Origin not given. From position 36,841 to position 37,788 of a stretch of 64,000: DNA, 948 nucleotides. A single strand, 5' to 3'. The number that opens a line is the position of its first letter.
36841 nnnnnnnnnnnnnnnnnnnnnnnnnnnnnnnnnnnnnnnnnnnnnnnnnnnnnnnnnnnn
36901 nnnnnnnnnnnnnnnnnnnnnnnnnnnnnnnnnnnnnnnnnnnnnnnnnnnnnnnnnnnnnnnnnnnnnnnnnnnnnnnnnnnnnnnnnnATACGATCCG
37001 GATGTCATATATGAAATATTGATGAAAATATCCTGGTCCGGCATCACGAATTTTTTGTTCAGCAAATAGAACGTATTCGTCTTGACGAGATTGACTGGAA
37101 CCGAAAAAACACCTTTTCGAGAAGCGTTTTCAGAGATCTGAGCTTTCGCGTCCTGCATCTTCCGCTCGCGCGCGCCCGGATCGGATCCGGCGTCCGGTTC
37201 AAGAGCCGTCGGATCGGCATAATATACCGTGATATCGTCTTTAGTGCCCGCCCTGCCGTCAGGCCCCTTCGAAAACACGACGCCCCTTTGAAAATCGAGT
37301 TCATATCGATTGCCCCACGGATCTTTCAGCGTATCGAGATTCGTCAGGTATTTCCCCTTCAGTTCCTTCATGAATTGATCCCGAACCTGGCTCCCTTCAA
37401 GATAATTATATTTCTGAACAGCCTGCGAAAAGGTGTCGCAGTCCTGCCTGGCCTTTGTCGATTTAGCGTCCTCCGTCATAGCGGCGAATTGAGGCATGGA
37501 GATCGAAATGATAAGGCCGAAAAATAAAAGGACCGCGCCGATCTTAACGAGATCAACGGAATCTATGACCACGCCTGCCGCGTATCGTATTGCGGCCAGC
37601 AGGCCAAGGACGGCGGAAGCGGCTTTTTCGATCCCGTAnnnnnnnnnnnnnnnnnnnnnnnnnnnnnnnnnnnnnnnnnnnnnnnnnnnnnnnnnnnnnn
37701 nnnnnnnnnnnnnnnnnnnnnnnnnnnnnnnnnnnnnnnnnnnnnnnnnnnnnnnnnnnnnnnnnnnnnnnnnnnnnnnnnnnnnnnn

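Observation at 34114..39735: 1873-aa multi-pass membrane protein with an internal GspG-like pseudopilin domain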

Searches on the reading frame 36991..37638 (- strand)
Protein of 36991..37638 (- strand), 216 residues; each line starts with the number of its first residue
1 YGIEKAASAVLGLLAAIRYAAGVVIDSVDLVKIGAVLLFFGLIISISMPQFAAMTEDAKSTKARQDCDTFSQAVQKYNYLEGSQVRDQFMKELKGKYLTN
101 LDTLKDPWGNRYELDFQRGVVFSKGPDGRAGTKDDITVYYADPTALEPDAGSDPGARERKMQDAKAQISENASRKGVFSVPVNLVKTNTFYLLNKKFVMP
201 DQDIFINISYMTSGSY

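Call 37: search_protein_representatives(protein=window:36991-37638:-)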
Query: 216 residues. Proteins with E-value up to 0.001 (for the whole library): 380; up to 1e-10: 73; up to 1e-30: 7. The best 150 are listed.
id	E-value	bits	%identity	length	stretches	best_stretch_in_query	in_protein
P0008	1.2e-93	328.5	70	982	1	1-216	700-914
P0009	1.1e-41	158.8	48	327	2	55-155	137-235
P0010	1.9e-40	154.8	60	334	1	29-145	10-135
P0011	3.5e-35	137.6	64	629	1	39-130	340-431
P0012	3.1e-34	134.5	59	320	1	29-130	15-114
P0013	5.5e-33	130.5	53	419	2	35-130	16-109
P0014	2.0e-32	128.6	54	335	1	29-134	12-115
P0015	4.6e-27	111.1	59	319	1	43-129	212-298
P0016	1.5e-26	109.4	48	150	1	14-131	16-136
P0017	4.0e-26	108.0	55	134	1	33-134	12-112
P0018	4.4e-26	107.9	50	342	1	27-129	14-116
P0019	8.8e-26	106.9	49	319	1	36-157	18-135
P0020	1.4e-25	106.3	50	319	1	29-130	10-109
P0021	1.6e-25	106.1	45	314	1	28-137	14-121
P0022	4.7e-23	98.0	45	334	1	29-131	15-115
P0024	8.9e-22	93.9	38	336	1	29-181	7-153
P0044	2.2e-17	79.5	41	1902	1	39-153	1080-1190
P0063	2.5e-13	66.3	42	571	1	49-147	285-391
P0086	3.0e-10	56.2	43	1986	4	93-142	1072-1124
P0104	3.1e-09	52.9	42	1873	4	68-118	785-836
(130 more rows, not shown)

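Call 41: list_cluster_members(proteins=[P0010, P0012, P0014, P0011, P0104, P0044, P0086, P0063, P0016, P0008])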
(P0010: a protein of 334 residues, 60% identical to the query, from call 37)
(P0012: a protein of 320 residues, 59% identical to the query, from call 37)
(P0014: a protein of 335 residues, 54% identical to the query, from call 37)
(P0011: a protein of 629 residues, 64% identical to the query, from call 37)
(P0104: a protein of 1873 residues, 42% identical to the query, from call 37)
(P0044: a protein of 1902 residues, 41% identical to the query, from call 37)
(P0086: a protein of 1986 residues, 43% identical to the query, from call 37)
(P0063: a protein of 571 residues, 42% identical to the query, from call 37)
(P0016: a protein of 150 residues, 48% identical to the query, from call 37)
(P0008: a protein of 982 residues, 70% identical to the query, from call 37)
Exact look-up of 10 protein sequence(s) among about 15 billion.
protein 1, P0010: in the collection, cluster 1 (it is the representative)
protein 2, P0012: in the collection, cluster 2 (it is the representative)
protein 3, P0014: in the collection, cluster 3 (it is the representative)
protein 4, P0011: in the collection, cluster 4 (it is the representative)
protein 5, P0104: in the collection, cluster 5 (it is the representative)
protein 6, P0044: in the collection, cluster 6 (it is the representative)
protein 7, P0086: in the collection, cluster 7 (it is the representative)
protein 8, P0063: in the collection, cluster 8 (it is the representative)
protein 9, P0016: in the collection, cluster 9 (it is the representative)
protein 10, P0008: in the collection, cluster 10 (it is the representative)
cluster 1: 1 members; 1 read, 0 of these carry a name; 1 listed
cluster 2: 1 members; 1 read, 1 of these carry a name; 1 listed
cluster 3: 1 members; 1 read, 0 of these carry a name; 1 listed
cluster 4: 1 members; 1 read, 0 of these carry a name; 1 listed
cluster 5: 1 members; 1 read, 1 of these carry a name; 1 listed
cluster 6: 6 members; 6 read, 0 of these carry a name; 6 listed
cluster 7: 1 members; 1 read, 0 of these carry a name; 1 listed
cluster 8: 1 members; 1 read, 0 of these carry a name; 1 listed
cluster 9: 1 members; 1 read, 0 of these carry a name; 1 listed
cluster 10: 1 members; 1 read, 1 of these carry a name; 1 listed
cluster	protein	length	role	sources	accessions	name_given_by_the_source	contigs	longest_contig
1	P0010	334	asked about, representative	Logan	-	-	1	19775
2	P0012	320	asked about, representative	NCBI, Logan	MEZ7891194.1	MAG: prepilin-type N-terminal cleavage/methylation domain-containing protein [Candidatus ...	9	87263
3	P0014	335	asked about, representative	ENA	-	-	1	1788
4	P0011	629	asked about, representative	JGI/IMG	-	-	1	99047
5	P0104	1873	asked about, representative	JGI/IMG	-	hypothetical protein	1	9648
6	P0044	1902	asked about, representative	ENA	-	-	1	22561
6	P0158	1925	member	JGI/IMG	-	-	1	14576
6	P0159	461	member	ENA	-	-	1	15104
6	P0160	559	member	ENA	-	-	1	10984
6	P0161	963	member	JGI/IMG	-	-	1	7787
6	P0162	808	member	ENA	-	-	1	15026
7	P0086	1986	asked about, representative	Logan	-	-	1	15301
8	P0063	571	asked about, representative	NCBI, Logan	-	-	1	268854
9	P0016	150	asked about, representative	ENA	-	-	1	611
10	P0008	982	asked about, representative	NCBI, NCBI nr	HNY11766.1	MAG TPA: hypothetical protein PKK26_09280, partial [Candidatus Wallbacteria bacterium] | hypothetical protein [Candidatus Wallbacteria bacterium]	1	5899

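Call 43: find_encoding_contigs(protein=P0012, flank=10000, max_places=2)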
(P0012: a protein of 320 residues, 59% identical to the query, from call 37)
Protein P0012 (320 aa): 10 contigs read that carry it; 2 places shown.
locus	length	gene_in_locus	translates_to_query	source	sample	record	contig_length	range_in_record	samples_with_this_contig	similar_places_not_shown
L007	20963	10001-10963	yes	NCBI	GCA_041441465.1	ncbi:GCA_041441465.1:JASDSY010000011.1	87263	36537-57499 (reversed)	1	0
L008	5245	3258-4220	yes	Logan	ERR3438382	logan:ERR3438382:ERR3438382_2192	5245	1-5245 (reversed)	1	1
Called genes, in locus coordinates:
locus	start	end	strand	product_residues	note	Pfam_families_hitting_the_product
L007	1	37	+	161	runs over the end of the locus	-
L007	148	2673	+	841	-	PF02861:Clp_N, PF02861:Clp_N, PF23569:NBD_SMAX1 (weak), PF00004:AAA, PF17871:AAA_lid_9, PF07724:AAA_2, PF07728:AAA_5, PF10431:ClpB_D2-small, +7 more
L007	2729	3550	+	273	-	PF00528:BPD_transp_1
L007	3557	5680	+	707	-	PF00512:HisKA, PF02518:HATPase_c, PF14501:HATPase_c_5 (weak)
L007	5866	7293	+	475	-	PF00072:Response_reg, PF00158:Sigma54_activat, PF14532:Sigma54_activ_2, PF00004:AAA (weak), PF07724:AAA_2 (weak), PF07728:AAA_5 (weak), PF25601:AAA_lid_14, PF02954:HTH_8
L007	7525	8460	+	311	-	PF07963:N_methyl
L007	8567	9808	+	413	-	PF01566:Nramp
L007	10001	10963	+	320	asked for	PF07963:N_methyl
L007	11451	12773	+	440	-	PF00036:EF-hand_1 (faint), PF13202:EF-hand_5 (faint), PF13405:EF-hand_6 (faint), PF13833:EF-hand_8 (faint)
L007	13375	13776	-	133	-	-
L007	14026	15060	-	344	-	PF04231:Endonuclease_1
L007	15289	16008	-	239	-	PF01738:DLH (weak), PF02230:Abhydrolase_2 (weak), PF12146:Hydrolase_4 (faint), PF00326:Peptidase_S9 (weak)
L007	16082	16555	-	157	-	-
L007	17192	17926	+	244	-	-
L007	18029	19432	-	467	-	PF00512:HisKA, PF02518:HATPase_c, PF00072:Response_reg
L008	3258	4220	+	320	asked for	PF07963:N_methyl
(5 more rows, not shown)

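Call 44: find_encoding_contigs(protein=P0044, flank=10000, max_places=2)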
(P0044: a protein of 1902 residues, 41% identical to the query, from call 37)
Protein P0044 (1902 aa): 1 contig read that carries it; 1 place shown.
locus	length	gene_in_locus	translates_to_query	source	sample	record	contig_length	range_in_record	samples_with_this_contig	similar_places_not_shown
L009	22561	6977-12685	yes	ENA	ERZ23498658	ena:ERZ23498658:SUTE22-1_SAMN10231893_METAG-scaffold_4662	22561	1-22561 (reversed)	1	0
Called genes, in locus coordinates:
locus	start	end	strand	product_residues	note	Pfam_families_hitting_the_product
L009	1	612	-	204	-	?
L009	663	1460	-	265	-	-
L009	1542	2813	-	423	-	PF00501:AMP-binding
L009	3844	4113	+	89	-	-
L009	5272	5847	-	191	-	PF00440:TetR_N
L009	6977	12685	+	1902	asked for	-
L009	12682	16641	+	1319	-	-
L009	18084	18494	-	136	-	PF00903:Glyoxalase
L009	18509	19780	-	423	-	-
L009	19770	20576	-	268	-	PF00583:Acetyltransf_1 (weak)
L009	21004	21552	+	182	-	PF04542:Sigma70_r2, PF08281:Sigma70_r4_2, PF04545:Sigma70_r4 (weak)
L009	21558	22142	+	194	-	PF13490:zf-HC2 (weak)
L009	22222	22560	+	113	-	?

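Call 52: search_protein_families(library=pfam, proteins=[P0010, P0011, P0063, P0009], max_evalue=1)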
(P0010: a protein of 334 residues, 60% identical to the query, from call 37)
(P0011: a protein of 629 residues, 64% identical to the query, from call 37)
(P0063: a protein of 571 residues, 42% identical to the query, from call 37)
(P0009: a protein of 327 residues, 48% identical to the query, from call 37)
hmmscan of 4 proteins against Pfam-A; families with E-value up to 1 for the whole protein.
P0010 (334 aa): 3 families
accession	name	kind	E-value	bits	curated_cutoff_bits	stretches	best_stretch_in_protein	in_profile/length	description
PF07963.17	N_methyl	-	8.9e-09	35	21.2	1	4-29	2-27/27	Prokaryotic N-terminal methylation motif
PF08334.16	T2SSG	-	0.015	15.8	21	1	46-112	16-97/108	Type II secretion system (T2SS), protein G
PF12501.13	DUF3708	-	0.07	13.2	24.1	1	224-275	98-146/166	Phosphate ATP-binding cassette transporter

P0011 (629 aa): 2 families
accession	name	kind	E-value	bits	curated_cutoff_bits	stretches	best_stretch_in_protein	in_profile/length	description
PF08962.16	Rv2632c-like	-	0.25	11.8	25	1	288-311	47-70/82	Rv2632c-like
PF08334.16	T2SSG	-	0.29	11.7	21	0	392-432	54-97/108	Type II secretion system (T2SS), protein G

P0063 (571 aa): 1 family
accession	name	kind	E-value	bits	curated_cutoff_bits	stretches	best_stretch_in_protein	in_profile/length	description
PF02096.25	60KD_IMP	-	0.0038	17.6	35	1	47-185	66-153/163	60Kd inner membrane protein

P0009 (327 aa): 3 families
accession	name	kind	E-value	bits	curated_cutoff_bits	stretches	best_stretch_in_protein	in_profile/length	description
PF08334.16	T2SSG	-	1.4e-10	41.6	21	2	81-118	60-104/108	Type II secretion system (T2SS), protein G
PF09100.16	Qn_am_d_aIV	-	2.1e-05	24.8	25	2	200-220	29-49/133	Quinohemoprotein amine dehydrogenase, alpha subunit domain IV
PF11166.13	DUF2951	-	0.072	13.8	26.7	1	48-81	43-76/98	Protein of unknown function (DUF2951)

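Call 54: search_protein_families(library=ncbifam, proteins=[P0010, P0012], max_evalue=1)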
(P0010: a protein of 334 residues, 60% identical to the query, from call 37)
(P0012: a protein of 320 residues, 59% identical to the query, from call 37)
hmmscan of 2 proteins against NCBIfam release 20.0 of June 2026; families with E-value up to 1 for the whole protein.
P0010 (334 aa): 12 families
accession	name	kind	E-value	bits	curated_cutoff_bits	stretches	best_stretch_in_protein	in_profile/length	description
TIGR01710.1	typeII_sec_gspG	equivalog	5.9e-11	42.5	88.85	1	7-110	1-120/134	type II secretion system major pseudopilin GspG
NF041775.1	typeIV_PilA_Myxo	equivalog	1.2e-10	41.7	400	1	6-60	10-64/214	type IV pilin protein PilA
TIGR01708.2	typeII_sec_gspH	equivalog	5.1e-09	36.3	80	1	7-57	2-49/169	type II secretion system minor pseudopilin GspH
TIGR02532.1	IV_pilin_GFxxxE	domain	1.2e-08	34.4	16.3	1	6-29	1-24/24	prepilin-type N-terminal cleavage/methylation domain-containing protein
NF007862.0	PRK10574.1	equivalog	5.1e-08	33.2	138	1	5-55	3-53/145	prepilin peptidase-dependent pilin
NF041013.1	T4P_ComGE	equivalog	1.3e-07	31.6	49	1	5-47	2-44/83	competence type IV pilus minor pilin ComGE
NF040999.1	pilin_ComGC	equivalog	2.2e-06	27.7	75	1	6-63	1-57/84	competence type IV pilus major pilin ComGC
NF007800.0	PRK10506.1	equivalog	0.0002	21.2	158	1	4-57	6-59/163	prepilin peptidase-dependent protein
TIGR02596.1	TIGR02596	subfamily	0.0006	19.9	70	1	9-37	1-29/196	Verru_Chthon cassette protein D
NF040982.1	ComGD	equivalog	0.054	13.9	70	1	6-66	1-61/139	competence type IV pilus minor pilin ComGD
NF041002.1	pilin_ComGF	equivalog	0.062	13.5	80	1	6-65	1-60/139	competence type IV pilus minor pilin ComGF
NF007848.0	PRK10557.1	equivalog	0.076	12.3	120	1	5-45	9-49/192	prepilin peptidase-dependent protein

P0012 (320 aa): 12 families
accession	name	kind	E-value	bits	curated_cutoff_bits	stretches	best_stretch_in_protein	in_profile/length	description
TIGR01710.1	typeII_sec_gspG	equivalog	1.1e-11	44.9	88.85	1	12-64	1-53/134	type II secretion system major pseudopilin GspG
NF041775.1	typeIV_PilA_Myxo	equivalog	3.8e-11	43.4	400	1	6-65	6-64/214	type IV pilin protein PilA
TIGR01708.2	typeII_sec_gspH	equivalog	2e-08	34.4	80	1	12-61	2-48/169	type II secretion system minor pseudopilin GspH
NF041013.1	T4P_ComGE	equivalog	7.8e-08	32.3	49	1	9-61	1-54/83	competence type IV pilus minor pilin ComGE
TIGR02532.1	IV_pilin_GFxxxE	domain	8.8e-08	31.7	16.3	1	12-34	2-24/24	prepilin-type N-terminal cleavage/methylation domain-containing protein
NF007862.0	PRK10574.1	equivalog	3.9e-07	30.3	138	1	11-52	4-45/145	prepilin peptidase-dependent pilin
NF040999.1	pilin_ComGC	equivalog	6.5e-06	26.3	75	1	12-78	2-67/84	competence type IV pilus major pilin ComGC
TIGR02596.1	TIGR02596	subfamily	0.00033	20.8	70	1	14-59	1-47/196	Verru_Chthon cassette protein D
NF007800.0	PRK10506.1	equivalog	0.0031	17.4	158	1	8-45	5-42/163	prepilin peptidase-dependent protein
NF009449.0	PRK12807.1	subfamily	0.038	13.6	347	1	157-249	157-246/287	flagellin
NF007848.0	PRK10557.1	equivalog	0.089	12.1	120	1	7-48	6-47/192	prepilin peptidase-dependent protein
NF043081.1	MMSYN1_0165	equivalog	0.1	11.6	350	1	14-85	46-117/388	oligopeptide ABC transporter permease OppB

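Call 99: find_related_loci(query=A6, collection=metagenome_contigs, flank=8000)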
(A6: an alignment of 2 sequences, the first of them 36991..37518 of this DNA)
Query A6 (176 aa) in metagenome_contigs; peptide patterns used: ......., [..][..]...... (x = any residue, [..] = any of these).
264 stretches matched a pattern; 1 encode a relative of the query (tblastn E <= 1e-3); 1 distinct loci.
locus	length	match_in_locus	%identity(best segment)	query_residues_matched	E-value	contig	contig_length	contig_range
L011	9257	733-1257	58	1-176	4e-67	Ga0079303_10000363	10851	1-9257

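Call 119: find_encoding_contigs(protein=P0010, flank=10000, max_places=1)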
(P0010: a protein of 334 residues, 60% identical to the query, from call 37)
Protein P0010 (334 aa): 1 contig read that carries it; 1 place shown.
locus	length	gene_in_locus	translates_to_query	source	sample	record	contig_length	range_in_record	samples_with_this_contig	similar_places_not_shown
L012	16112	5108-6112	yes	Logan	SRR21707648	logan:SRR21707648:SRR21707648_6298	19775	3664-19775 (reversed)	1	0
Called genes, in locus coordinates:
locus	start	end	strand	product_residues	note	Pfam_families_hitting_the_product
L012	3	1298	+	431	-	?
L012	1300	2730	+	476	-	PF00072:Response_reg, PF00158:Sigma54_activat, PF14532:Sigma54_activ_2, PF00004:AAA (weak), PF07728:AAA_5 (faint), PF25601:AAA_lid_14, PF02954:HTH_8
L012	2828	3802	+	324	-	PF07963:N_methyl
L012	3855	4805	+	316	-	PF07963:N_methyl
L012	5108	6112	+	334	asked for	PF07963:N_methyl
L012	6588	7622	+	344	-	-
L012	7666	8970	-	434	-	PF13424:TPR_12 (weak), PF14559:TPR_19 (weak), PF00515:TPR_1 (weak), PF07719:TPR_2, PF13432:TPR_16 (weak), PF23914:TPR_CcmH_CycH, PF14559:TPR_19 (weak), PF14559:TPR_19, +12 more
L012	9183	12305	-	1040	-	PF07719:TPR_2 (faint), PF12895:ANAPC3 (faint), PF13174:TPR_6 (faint), PF13181:TPR_8 (faint), PF13414:TPR_11 (faint), PF13428:TPR_14 (faint), PF13432:TPR_16 (faint), PF14559:TPR_19, +9 more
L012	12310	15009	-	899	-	PF05893:LuxC, PF00501:AMP-binding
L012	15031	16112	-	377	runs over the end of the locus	PF04443:LuxE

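Call 120: find_encoding_contigs(protein=P0024, flank=10000, max_places=1)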
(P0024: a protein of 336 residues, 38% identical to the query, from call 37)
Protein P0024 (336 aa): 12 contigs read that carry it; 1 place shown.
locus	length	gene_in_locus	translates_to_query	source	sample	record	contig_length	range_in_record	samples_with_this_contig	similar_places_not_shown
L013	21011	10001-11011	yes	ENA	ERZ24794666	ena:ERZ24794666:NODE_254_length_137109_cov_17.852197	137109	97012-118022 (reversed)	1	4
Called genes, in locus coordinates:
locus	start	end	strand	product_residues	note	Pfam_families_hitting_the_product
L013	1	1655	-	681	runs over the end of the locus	PF11028:TMEM260_N, PF28495:TMEM260_2 (weak), PF07719:TPR_2 (faint), PF13432:TPR_16 (faint)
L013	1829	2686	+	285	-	-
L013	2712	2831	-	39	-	-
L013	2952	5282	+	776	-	PF03200:Glyco_hydro_63, PF22422:MGH1-like_GH, PF01204:Trehalase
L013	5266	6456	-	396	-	-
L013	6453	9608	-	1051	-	PF00041:fn3 (faint), PF16656:Pur_ac_phosph_N (faint), PF23608:Ig_ILCR1 (faint), PF24489:Ig_J_second (faint), PF25059:FN3_DSCAM-DSCAML_C (faint), PF25788:Ig_Rha78A_N (faint), PF13205:Big_5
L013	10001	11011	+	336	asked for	PF07963:N_methyl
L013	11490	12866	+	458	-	PF00078:RVT_1, PF08388:GIIM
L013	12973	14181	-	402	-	-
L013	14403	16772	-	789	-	PF12895:ANAPC3 (faint), PF13424:TPR_12 (faint), PF13428:TPR_14 (faint), PF14561:TPR_20 (faint), PF20308:TPR-S (faint), PF22860:DUF7017 (faint), PF23914:TPR_CcmH_CycH (faint), PF13414:TPR_11 (weak), +15 more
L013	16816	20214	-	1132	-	-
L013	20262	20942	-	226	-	PF13709:DUF4159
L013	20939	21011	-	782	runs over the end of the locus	-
